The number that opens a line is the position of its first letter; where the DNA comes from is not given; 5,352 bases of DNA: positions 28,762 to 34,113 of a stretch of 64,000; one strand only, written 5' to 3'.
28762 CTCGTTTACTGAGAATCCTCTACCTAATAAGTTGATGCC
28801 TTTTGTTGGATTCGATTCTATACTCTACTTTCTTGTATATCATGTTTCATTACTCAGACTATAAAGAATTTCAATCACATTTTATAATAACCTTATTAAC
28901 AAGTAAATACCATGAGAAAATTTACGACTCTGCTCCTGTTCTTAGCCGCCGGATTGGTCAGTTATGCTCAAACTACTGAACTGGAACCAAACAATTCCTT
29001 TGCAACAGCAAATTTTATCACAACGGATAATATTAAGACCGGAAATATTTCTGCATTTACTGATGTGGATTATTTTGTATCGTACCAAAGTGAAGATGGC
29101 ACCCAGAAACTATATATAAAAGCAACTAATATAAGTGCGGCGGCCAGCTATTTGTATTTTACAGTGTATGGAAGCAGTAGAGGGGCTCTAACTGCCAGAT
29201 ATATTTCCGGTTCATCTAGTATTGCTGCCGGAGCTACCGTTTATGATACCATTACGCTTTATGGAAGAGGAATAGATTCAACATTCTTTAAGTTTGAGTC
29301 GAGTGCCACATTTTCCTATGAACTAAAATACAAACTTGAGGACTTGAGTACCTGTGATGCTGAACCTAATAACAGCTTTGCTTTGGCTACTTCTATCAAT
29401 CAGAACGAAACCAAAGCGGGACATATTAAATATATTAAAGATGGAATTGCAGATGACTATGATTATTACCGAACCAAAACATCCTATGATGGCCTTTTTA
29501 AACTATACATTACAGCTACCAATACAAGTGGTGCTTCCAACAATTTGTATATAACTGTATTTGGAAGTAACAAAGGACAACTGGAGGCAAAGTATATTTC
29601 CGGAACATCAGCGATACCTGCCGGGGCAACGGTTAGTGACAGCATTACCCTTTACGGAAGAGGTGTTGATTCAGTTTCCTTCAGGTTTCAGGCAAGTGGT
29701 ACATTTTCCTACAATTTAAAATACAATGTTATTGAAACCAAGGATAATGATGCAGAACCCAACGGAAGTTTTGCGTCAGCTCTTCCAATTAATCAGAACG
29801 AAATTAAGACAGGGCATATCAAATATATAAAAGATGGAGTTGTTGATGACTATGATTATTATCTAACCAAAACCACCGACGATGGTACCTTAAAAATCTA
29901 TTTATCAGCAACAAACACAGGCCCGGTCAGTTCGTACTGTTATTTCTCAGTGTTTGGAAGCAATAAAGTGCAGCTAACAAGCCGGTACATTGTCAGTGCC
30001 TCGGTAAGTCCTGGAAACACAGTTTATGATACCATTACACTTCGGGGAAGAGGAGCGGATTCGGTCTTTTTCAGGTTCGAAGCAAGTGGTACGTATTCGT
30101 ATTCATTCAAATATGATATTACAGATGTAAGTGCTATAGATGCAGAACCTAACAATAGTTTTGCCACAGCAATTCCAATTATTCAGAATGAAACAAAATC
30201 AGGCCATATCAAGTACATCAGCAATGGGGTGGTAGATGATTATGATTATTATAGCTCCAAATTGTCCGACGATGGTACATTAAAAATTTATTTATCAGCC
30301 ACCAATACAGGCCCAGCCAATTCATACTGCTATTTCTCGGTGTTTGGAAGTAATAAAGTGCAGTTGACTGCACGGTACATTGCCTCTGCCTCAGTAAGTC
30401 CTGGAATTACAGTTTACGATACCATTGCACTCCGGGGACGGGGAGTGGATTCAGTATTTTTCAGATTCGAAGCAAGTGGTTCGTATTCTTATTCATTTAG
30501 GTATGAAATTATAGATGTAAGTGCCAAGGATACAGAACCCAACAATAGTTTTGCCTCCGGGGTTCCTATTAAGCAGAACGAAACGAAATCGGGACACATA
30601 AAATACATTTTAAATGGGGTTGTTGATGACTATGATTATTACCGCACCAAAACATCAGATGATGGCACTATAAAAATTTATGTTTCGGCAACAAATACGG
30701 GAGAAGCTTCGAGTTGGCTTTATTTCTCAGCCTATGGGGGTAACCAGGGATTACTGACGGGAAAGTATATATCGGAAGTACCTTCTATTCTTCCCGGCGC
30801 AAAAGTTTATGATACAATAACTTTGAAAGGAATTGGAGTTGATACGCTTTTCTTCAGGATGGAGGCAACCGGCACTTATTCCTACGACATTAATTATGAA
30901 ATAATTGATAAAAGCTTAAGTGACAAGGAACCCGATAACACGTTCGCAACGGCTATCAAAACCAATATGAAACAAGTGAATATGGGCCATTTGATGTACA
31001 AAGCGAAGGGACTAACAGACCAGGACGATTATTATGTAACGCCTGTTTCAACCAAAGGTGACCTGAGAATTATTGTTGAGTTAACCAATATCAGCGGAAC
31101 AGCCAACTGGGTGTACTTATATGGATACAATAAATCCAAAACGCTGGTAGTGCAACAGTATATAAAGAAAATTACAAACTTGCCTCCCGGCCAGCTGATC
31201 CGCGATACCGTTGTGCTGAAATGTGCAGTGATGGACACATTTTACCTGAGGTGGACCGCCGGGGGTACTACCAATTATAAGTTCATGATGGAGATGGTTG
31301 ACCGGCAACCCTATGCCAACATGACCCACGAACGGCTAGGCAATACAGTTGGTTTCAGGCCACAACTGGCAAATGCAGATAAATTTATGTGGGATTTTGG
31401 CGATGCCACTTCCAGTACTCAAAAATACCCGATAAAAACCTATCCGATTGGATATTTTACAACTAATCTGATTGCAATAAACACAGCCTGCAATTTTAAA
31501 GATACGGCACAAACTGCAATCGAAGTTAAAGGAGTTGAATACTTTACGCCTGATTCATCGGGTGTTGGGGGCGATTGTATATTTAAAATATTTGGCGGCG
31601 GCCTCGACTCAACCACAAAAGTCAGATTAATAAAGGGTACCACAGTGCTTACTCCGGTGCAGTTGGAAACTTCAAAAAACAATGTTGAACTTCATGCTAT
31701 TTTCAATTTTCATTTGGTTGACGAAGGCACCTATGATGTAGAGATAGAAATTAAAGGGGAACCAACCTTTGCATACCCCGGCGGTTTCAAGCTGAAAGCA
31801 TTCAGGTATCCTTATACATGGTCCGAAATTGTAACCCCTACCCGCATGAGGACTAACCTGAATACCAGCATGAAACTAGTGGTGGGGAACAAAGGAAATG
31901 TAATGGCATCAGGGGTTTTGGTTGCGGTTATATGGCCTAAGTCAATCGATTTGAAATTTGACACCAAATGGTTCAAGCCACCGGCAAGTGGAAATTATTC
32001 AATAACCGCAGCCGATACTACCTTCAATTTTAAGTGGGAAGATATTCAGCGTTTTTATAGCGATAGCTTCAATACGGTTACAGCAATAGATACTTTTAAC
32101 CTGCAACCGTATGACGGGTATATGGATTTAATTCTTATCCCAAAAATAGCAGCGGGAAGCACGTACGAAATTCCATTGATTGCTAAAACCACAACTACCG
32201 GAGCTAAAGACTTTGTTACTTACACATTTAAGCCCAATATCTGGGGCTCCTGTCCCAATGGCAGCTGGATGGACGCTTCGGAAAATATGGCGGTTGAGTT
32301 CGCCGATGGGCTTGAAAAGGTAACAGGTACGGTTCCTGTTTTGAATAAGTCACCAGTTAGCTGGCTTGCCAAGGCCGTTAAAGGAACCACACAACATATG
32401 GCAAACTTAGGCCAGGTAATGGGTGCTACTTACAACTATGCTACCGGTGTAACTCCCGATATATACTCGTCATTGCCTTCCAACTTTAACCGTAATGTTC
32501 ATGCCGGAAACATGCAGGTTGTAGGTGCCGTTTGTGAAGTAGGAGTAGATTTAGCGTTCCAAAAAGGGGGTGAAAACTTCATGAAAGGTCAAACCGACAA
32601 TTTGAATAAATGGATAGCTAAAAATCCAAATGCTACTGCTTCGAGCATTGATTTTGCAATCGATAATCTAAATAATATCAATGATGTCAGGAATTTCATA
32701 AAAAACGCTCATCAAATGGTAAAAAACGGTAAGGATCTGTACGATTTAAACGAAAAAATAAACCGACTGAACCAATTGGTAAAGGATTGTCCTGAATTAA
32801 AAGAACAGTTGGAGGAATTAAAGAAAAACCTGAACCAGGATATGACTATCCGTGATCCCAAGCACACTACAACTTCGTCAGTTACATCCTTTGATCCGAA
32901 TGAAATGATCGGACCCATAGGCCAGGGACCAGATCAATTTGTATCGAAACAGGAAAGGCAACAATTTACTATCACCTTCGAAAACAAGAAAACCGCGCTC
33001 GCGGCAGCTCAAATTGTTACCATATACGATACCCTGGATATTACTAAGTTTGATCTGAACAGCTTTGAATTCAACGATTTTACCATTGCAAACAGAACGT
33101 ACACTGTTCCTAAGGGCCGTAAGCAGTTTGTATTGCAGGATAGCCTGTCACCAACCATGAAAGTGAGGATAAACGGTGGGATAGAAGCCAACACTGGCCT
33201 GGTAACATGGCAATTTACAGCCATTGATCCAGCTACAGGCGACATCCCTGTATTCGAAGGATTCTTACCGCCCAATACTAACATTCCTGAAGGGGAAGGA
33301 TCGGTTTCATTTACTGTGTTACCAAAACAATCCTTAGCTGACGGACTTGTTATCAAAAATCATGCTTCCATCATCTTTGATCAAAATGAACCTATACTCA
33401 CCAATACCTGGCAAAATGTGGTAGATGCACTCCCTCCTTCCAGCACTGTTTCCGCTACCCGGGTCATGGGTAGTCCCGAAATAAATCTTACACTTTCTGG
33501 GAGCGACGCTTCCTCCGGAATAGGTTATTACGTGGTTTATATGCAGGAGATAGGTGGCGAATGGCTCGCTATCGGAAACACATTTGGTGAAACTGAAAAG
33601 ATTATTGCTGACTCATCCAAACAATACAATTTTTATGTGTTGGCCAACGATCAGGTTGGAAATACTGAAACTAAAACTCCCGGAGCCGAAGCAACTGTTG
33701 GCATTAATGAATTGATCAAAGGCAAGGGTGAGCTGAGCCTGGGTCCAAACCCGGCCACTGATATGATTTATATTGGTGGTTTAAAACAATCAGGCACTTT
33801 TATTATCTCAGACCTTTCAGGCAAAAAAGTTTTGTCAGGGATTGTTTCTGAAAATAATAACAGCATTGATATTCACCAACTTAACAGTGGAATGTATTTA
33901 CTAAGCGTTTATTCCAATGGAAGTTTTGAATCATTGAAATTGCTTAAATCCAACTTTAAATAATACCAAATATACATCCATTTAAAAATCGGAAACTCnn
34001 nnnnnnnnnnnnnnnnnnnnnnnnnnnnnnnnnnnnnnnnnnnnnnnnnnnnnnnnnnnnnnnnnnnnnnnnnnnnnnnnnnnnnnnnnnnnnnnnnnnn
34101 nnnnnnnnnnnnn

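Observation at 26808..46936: Same-strand island of ~10 T9SS-addressed binding-module proteins next to a divergent LytS/LytTR two-component system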

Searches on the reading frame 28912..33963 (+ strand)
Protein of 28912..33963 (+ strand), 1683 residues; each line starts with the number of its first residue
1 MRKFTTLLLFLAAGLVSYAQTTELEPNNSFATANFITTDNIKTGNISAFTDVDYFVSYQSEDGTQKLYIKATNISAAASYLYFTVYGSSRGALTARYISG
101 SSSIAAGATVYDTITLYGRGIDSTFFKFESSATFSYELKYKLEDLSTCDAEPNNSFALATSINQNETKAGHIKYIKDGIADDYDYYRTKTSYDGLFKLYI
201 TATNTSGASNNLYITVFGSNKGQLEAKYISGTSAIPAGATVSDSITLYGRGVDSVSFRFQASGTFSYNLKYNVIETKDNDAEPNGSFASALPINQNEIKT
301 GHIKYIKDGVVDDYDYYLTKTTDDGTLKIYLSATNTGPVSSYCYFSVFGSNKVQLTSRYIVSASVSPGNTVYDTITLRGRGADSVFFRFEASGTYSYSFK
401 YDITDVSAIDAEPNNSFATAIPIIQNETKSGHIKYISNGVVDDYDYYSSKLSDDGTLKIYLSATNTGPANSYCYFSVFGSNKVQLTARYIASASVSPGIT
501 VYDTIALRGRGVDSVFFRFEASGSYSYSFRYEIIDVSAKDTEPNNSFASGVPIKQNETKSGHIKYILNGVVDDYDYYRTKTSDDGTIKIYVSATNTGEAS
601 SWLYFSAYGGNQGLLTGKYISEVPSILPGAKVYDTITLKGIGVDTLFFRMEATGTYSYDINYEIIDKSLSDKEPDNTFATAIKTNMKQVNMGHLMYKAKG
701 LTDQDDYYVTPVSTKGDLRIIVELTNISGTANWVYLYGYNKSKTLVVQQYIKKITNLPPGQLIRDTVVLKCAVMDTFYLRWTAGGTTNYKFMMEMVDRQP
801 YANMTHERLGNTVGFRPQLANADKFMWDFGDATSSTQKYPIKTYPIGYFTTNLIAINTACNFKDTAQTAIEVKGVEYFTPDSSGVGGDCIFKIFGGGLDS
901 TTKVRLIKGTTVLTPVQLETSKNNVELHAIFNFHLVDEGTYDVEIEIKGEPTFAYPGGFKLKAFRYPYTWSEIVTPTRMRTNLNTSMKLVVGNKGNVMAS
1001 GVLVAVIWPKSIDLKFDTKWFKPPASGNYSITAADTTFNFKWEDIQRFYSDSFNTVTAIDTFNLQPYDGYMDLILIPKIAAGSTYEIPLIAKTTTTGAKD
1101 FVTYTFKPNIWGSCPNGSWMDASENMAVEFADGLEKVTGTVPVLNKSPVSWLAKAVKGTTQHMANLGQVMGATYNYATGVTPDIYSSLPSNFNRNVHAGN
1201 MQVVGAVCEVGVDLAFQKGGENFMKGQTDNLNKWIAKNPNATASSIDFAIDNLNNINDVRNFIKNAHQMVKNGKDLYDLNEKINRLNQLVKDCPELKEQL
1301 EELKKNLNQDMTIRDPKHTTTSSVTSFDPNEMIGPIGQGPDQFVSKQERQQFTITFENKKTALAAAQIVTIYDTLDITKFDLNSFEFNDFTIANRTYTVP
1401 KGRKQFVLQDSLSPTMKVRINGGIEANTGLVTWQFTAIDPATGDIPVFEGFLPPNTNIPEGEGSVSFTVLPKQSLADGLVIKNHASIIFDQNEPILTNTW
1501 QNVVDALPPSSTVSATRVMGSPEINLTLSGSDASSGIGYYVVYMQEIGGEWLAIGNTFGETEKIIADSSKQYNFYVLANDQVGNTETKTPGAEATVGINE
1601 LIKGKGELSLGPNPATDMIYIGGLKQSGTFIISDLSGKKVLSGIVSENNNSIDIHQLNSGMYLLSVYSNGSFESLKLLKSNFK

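Call 3: search_protein_families(library=pfam, proteins=[window:28912-33963:+], max_evalue=0.01)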
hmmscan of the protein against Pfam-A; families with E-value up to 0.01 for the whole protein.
window:28912-33963:+ (1683 aa): 2 families
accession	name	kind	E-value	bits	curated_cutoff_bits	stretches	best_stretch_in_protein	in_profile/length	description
PF24595.1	DUF7619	-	1.7e-18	67.4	27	2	1452-1502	81-132/133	Domain of unknown function (DUF7619)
PF18962.6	Por_Secre_tail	-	3e-09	37.5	27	1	1612-1671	3-67/75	Secretion system C-terminal sorting domain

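Call 9: search_protein_families(library=ncbifam, proteins=[window:28912-33963:+], max_evalue=0.01)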
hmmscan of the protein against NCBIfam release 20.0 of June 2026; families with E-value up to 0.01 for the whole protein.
window:28912-33963:+ (1683 aa): 1 family
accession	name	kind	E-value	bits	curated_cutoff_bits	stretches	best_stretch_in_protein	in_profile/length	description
TIGR04183.1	Por_Secre_tail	domain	6.5e-10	38.9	23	1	1612-1679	3-71/72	T9SS type A sorting domain-containing protein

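Call 47: search_solved_structures(query=window:28912-33963:+, max_evalue=1)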
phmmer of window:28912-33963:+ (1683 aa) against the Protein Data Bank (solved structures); distinct sequences matched with E-value up to 1: 4.
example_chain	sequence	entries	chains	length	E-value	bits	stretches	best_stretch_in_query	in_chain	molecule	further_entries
7pzj_A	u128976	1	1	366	0.0001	23.1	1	1601-1678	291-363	Lipase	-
5jvk_A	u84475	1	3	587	0.0069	17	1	1593-1679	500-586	Uncharacterized protein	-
1pf5_A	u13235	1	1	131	0.21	12.1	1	1317-1400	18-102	Hypothetical protein yjgH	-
6nx2_A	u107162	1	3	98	0.93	10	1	1245-1308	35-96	Design construct AAA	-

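Call 66: find_homologous_proteins(query=window:28912-33963:+, max_evalue=0.00001)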
Query window:28912-33963:+ (1683 aa): 174 proteins with E <= 0.00001 among 8000 candidates; the best 120 are listed.
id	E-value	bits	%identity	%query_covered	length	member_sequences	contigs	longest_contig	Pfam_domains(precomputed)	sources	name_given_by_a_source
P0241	0.0e+0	3079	71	99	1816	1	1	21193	PF06742.17,PF18962.8,PF24595.2,PF22749.3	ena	-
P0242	0.0e+0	3067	74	99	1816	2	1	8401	PF18962.8,PF24595.2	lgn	-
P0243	0.0e+0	3044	73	99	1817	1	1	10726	PF18962.8,PF24595.2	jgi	-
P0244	0.0e+0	3027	72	99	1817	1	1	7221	PF18962.8,PF24595.2,PF22749.3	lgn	-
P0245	0.0e+0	2957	62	99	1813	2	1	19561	PF18962.8,PF24595.2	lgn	-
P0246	0.0e+0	2820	73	100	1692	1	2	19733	PF18962.8,PF24595.2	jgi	jgi:hypothetical protein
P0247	0.0e+0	2784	73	100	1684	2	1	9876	PF18962.8,PF24595.2,PF22749.3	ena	-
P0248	0.0e+0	2600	63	99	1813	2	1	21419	PF18962.8,PF24595.2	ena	-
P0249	0.0e+0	2587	62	99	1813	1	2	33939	PF18962.8,PF24595.2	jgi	jgi:DUF971 family protein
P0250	0.0e+0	2456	63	91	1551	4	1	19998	PF18962.8,PF24595.2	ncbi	-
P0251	0.0e+0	2409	63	99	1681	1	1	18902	PF18962.8,PF24595.2,PF18911.7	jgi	-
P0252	0.0e+0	2374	62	100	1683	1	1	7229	PF18962.8,PF24595.2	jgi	-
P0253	0.0e+0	2256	49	99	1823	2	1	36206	PF18962.8,PF24595.2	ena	-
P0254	0.0e+0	2178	65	84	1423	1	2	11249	PF18962.8,PF24595.2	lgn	-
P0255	0.0e+0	2176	48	99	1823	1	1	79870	PF18962.8,PF24595.2,PF18911.7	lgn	-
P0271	0.0e+0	1497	43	100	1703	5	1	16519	PF04151.22,PF18962.8,PF24595.2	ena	-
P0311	5.6e-219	748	31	91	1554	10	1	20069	PF04151.22,PF18962.8,PF24595.2,PF11589.15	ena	-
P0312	1.5e-215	737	31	79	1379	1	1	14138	PF04151.22,PF24595.2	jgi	jgi:hypothetical protein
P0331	1.4e-78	283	33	22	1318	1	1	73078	PF00801.27,PF04151.22,PF18962.8,PF24595.2,PF18911.7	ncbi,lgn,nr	ncbi:MAG: T9SS type A sorting domain-containing protein [Bacteroidales bacterium]|nr:T9SS type A sor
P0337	1.2e-75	273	33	21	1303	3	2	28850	PF00801.27,PF04151.22,PF18962.8,PF24595.2,PF18911.7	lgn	-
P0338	3.1e-75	272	34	20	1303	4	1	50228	PF00801.27,PF04151.22,PF18962.8,PF24595.2,PF18911.7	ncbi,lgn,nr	ncbi:MAG: T9SS type A sorting domain-containing protein [Bacteroidales bacterium]|nr:T9SS type A sor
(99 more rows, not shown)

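Call 69: find_encoding_contigs(protein=P0249, flank=10000, max_places=1)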
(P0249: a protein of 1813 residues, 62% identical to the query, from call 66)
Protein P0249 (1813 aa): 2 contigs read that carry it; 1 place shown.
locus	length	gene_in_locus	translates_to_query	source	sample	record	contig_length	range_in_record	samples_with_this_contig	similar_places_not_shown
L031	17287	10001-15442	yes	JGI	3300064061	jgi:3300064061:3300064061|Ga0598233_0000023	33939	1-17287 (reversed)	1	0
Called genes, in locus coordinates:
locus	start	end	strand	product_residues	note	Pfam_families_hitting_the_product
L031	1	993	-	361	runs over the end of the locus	PF03739:LptF_LptG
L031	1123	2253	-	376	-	PF01702:TGT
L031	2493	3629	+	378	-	PF13506:Glyco_transf_21, PF00535:Glycos_transf_2, PF13641:Glyco_tranf_2_3, PF13632:Glyco_trans_2_3 (weak)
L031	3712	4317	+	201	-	PF07638:Sigma70_ECF (faint), PF04542:Sigma70_r2, PF05263:DUF722 (weak), PF08281:Sigma70_r4_2, PF04545:Sigma70_r4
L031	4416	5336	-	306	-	PF01734:Patatin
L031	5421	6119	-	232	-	PF22624:AASDHPPT_N, PF01648:ACPS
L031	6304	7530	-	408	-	PF01244:Peptidase_M19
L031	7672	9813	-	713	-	PF03629:SASA, PF00754:F5_F8_type_C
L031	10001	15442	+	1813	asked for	PF24595:DUF7619, PF18962:Por_Secre_tail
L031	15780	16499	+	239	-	-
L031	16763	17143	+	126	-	PF09996:DUF2237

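Call 70: find_encoding_contigs(protein=P0255, flank=10000, max_places=1)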
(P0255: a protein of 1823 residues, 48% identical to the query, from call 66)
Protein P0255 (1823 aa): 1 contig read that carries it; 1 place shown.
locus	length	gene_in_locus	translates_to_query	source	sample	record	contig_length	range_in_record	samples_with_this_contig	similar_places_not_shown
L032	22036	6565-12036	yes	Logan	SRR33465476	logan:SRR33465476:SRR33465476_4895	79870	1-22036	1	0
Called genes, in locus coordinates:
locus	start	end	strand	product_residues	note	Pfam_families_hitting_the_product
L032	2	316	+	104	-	?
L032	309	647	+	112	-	PF01253:SUI1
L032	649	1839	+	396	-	PF01943:Polysacc_synt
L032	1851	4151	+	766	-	PF13620:CarboxypepD_reg, PF13715:CarbopepD_reg_2, PF07715:Plug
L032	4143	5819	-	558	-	-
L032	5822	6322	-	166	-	PF08281:Sigma70_r4_2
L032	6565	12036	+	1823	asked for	PF18911:PKD_4 (weak), PF24595:DUF7619, PF18962:Por_Secre_tail (weak)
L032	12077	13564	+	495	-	PF02310:B12-binding, PF03308:MeaB, PF02492:cobW (weak)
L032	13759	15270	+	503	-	-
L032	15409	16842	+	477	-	-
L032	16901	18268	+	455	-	PF00291:PALP, PF00571:CBS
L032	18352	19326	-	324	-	PF01916:DS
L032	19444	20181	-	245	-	PF13578:Methyltransf_24, PF05711:TylF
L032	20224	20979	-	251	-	PF00106:adh_short, PF08659:KR, PF13561:adh_short_C2, PF23441:SDR (weak)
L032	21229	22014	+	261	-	PF00106:adh_short, PF08659:KR, PF13561:adh_short_C2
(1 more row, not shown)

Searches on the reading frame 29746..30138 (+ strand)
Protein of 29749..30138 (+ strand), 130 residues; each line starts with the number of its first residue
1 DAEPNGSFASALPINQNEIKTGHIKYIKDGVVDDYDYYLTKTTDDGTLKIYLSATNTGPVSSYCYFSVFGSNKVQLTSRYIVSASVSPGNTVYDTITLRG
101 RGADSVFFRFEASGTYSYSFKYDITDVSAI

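Call 41: search_protein_families(library=pfam, proteins=[window:29749-30138:+], max_evalue=1)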
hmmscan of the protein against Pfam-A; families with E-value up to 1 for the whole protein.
seq(130 aa): 1 family
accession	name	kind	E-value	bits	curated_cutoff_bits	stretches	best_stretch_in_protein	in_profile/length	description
PF21004.2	MCEL_GT_NTPase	-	0.07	13.3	27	1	13-85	7-69/113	mRNA capping enzyme catalytic subunit, GTase, NTPase domain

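Call 65: search_solved_structures(query=A5, max_evalue=10, show_alignments=2)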
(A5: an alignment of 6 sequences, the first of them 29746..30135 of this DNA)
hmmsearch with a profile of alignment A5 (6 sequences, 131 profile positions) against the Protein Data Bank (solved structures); distinct sequences matched with E-value up to 10: 1.
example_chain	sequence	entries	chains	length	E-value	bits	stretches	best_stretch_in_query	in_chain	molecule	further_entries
5l8j_B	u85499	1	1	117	0.96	12.5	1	91-118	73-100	New antigen receptor variable domain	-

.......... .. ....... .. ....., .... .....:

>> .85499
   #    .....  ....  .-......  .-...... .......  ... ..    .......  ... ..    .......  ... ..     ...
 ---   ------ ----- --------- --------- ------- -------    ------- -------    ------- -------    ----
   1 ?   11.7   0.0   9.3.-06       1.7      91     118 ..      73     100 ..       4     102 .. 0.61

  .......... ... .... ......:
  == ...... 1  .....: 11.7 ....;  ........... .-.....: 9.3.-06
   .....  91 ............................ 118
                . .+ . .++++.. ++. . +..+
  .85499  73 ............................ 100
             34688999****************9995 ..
